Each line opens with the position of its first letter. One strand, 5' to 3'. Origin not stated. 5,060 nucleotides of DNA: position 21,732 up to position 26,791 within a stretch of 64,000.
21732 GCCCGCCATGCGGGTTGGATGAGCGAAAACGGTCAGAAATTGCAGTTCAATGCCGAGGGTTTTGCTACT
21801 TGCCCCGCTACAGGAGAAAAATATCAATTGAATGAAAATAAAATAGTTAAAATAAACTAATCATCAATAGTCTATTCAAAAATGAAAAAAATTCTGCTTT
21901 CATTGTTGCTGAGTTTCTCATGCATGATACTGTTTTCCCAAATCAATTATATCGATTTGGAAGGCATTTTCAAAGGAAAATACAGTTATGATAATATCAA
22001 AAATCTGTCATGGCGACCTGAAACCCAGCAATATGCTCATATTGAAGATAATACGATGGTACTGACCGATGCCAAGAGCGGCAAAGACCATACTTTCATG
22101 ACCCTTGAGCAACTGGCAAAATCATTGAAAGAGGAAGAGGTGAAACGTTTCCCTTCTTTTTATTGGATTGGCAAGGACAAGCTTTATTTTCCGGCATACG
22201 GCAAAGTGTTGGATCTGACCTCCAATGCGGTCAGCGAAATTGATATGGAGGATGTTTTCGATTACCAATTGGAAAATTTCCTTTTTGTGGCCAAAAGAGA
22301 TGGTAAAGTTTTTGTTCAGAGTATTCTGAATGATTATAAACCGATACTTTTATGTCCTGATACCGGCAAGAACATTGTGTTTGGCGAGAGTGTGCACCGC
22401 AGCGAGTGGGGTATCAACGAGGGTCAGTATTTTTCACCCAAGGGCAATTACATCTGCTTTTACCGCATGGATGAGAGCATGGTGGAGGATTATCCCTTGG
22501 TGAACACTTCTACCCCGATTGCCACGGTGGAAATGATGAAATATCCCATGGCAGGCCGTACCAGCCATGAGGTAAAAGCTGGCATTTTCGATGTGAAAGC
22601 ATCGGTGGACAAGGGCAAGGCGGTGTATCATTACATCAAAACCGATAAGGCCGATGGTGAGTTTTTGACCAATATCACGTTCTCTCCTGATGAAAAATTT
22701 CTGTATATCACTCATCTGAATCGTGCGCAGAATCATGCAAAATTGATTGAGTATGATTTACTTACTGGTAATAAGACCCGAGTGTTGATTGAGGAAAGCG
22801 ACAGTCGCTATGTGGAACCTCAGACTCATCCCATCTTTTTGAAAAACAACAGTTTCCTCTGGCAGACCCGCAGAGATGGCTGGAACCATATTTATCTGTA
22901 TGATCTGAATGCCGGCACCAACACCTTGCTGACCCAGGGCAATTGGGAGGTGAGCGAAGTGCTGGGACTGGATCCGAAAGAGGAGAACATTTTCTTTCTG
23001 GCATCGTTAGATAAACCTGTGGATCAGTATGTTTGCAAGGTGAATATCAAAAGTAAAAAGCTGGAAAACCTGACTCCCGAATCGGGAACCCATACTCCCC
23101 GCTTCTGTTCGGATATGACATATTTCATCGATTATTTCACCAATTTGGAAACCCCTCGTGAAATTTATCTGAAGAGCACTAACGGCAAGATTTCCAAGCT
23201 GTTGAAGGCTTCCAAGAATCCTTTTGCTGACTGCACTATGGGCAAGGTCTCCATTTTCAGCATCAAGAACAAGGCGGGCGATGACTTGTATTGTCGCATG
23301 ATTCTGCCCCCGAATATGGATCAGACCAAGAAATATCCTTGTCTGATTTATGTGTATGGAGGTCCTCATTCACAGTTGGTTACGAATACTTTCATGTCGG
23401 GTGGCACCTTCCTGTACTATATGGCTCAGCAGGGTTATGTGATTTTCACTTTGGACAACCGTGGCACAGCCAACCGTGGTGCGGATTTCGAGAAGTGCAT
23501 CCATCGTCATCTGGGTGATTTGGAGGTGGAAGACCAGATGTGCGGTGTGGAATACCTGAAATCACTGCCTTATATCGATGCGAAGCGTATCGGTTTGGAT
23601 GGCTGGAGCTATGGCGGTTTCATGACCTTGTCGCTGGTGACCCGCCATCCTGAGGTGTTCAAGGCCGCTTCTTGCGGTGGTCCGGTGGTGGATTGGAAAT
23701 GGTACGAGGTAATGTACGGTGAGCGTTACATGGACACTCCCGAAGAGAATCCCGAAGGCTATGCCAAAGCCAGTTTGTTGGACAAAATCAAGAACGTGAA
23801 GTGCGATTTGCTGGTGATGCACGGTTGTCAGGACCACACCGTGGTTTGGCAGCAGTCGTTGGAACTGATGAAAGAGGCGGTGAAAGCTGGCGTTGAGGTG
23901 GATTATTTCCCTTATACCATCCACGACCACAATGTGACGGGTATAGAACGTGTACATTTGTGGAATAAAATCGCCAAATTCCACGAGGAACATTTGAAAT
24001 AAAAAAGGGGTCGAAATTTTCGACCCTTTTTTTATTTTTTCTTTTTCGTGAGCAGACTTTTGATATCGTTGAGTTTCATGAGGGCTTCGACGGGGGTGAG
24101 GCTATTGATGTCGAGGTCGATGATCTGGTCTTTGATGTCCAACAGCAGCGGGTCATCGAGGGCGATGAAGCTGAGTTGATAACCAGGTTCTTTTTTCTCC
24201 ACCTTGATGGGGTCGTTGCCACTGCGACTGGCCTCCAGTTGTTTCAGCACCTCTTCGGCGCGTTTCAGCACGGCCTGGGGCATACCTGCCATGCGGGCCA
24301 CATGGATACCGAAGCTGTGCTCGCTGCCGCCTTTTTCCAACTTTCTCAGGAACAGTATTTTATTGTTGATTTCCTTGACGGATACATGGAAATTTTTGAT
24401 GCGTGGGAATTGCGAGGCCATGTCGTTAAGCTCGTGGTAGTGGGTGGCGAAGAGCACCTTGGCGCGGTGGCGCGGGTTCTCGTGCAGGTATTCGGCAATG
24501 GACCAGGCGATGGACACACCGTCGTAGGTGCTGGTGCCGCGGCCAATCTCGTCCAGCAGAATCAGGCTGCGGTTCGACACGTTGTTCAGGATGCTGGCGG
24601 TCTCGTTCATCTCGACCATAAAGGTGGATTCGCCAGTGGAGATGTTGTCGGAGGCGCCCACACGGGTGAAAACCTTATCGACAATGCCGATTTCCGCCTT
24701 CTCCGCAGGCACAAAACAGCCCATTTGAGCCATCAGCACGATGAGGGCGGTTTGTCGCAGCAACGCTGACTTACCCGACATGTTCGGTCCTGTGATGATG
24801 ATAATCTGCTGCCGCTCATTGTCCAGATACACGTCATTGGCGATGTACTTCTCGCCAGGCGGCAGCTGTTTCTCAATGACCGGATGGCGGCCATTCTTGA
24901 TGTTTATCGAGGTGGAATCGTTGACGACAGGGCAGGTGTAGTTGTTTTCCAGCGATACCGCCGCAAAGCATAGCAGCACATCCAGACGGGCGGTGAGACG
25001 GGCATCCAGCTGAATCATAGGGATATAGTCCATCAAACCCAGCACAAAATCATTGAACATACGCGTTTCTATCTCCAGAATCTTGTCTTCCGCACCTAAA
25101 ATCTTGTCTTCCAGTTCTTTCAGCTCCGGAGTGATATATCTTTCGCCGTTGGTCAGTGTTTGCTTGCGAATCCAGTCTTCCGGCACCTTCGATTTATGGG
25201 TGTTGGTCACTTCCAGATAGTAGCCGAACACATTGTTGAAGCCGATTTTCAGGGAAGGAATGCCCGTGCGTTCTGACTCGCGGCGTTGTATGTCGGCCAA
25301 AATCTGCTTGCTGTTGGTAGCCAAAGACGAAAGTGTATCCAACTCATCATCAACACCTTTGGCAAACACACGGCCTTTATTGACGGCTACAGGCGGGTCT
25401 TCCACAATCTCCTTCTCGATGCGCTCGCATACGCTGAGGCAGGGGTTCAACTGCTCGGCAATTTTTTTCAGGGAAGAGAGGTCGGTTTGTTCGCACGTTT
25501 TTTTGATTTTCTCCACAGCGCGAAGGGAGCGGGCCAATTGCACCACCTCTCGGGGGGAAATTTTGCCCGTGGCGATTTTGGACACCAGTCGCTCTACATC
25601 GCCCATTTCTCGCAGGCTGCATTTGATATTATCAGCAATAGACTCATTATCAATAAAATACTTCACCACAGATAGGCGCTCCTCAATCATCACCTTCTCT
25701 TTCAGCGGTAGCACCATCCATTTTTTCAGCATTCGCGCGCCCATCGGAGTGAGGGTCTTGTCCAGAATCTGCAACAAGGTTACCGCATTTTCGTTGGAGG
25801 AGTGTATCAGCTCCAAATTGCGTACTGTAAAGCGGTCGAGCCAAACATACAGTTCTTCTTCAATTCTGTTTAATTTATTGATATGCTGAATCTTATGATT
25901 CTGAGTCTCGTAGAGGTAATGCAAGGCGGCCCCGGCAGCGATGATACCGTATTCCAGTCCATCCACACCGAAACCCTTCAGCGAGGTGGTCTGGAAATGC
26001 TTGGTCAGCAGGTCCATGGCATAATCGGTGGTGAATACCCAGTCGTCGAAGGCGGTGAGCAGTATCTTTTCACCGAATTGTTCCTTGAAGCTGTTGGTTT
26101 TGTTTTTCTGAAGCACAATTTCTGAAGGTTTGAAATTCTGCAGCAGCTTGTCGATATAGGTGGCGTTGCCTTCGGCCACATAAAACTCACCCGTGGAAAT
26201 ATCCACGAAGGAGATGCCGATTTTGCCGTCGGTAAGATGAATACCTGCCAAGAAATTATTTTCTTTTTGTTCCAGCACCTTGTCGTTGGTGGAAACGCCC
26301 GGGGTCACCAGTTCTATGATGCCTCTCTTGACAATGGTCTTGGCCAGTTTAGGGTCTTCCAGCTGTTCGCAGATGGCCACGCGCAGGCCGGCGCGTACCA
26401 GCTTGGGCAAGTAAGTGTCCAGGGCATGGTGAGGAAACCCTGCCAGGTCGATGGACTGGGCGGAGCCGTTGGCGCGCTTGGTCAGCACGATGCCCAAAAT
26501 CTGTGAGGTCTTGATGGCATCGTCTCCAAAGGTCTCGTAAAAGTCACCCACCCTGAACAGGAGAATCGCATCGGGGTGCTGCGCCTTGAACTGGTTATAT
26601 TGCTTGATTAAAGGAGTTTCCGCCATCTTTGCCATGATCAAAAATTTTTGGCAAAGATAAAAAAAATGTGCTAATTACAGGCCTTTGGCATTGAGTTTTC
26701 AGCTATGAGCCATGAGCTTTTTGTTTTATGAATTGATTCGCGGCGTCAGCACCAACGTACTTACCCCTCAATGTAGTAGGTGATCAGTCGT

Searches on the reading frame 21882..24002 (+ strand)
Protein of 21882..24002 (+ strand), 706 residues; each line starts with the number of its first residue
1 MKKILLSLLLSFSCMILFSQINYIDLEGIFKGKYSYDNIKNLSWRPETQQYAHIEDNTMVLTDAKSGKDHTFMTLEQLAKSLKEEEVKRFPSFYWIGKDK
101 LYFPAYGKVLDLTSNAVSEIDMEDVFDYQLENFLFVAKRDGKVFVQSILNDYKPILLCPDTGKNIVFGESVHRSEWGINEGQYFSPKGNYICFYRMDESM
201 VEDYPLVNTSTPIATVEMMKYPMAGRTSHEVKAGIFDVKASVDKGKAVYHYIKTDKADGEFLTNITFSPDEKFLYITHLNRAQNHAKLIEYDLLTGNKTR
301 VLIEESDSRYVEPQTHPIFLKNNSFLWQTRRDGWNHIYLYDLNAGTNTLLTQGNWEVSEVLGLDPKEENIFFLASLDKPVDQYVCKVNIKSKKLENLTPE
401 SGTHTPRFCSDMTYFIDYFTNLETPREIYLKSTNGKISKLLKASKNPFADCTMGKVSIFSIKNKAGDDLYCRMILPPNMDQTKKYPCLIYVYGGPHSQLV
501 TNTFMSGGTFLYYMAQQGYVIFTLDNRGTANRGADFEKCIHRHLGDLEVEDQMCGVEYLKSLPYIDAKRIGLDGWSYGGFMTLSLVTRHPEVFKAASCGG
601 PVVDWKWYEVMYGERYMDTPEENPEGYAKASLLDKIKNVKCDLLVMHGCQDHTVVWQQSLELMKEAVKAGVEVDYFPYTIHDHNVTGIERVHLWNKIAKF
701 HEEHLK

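Call 27: search_protein_families(library=pfam, proteins=[window:21882-24002:+], max_evalue=0.001)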
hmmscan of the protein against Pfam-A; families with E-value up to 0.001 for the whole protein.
window:21882-24002:+ (706 aa): 8 families
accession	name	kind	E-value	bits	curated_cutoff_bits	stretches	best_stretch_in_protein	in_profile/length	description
PF00930.27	DPPIV_N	-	7.7e-57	193.1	22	1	140-425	62-353/354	Dipeptidyl peptidase IV (DPP IV) N-terminal region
PF00326.27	Peptidase_S9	-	1.8e-47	162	22.6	1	511-706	7-211/213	Prolyl oligopeptidase family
PF02129.25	Peptidase_S15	-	1.3e-09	38.6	23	1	466-607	2-134/262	X-Pro dipeptidyl-peptidase (S15 family)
PF20434.5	BD-FAE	-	9.7e-08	32.2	26.8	0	480-583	8-104/215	BD-FAE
PF12146.15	Hydrolase_4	-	3.8e-07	30.1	27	1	510-608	23-116/239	Serine aminopeptidase, S33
PF01738.24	DLH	-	9.2e-07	29.1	21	1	514-681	37-186/217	Dienelactone hydrolase family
PF08840.17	BAAT_C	-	4.7e-05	24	20.9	1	555-614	9-68/210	BAAT / Acyl-CoA thioester hydrolase C terminal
PF00756.26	Esterase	-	0.00022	21.5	22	0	572-694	119-237/251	Putative esterase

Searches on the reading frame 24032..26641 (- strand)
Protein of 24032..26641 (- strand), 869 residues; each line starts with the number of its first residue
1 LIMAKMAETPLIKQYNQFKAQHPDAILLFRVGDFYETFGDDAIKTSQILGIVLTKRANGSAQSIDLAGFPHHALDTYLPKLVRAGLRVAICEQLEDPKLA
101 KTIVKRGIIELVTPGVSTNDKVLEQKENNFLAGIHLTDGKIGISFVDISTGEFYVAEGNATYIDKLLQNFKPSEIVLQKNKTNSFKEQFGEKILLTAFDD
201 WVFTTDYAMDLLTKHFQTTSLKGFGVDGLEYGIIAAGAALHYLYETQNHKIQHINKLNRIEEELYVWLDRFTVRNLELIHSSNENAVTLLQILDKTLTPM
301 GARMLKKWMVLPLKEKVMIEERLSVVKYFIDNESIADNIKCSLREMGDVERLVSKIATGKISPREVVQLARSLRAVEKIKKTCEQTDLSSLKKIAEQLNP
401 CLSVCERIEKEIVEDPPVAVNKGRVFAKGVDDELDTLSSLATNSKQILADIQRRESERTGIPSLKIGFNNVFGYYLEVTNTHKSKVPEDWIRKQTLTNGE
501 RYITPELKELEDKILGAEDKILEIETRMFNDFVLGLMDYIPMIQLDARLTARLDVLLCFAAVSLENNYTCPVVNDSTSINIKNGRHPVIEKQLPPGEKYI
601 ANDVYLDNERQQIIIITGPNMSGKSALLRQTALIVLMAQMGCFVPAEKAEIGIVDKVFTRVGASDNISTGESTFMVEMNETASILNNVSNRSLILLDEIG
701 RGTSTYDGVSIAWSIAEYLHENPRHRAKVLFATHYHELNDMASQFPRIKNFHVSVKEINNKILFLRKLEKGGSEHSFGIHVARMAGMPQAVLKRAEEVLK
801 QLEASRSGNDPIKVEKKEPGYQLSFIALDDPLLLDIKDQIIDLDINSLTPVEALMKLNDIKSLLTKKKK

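Call 27: search_protein_families(library=pfam, proteins=[window:24032-26641:-], max_evalue=0.001)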
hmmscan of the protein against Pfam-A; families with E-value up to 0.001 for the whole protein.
window:24032-26641:- (869 aa): 5 families
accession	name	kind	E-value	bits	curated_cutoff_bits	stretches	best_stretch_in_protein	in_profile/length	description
PF00488.27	MutS_V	-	4.4e-85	284.9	30.2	1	614-803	1-188/188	MutS domain V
PF05192.23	MutS_III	-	8.5e-43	147.4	34.1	1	272-560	2-194/194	MutS domain III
PF01624.25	MutS_I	-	1.4e-38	132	20.6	1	9-120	1-112/113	MutS domain I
PF05190.23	MutS_IV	-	1.6e-30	105.7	22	1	429-519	1-91/92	MutS family domain IV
PF05188.22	MutS_II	-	1.4e-21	77.7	25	1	129-254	1-132/133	MutS domain II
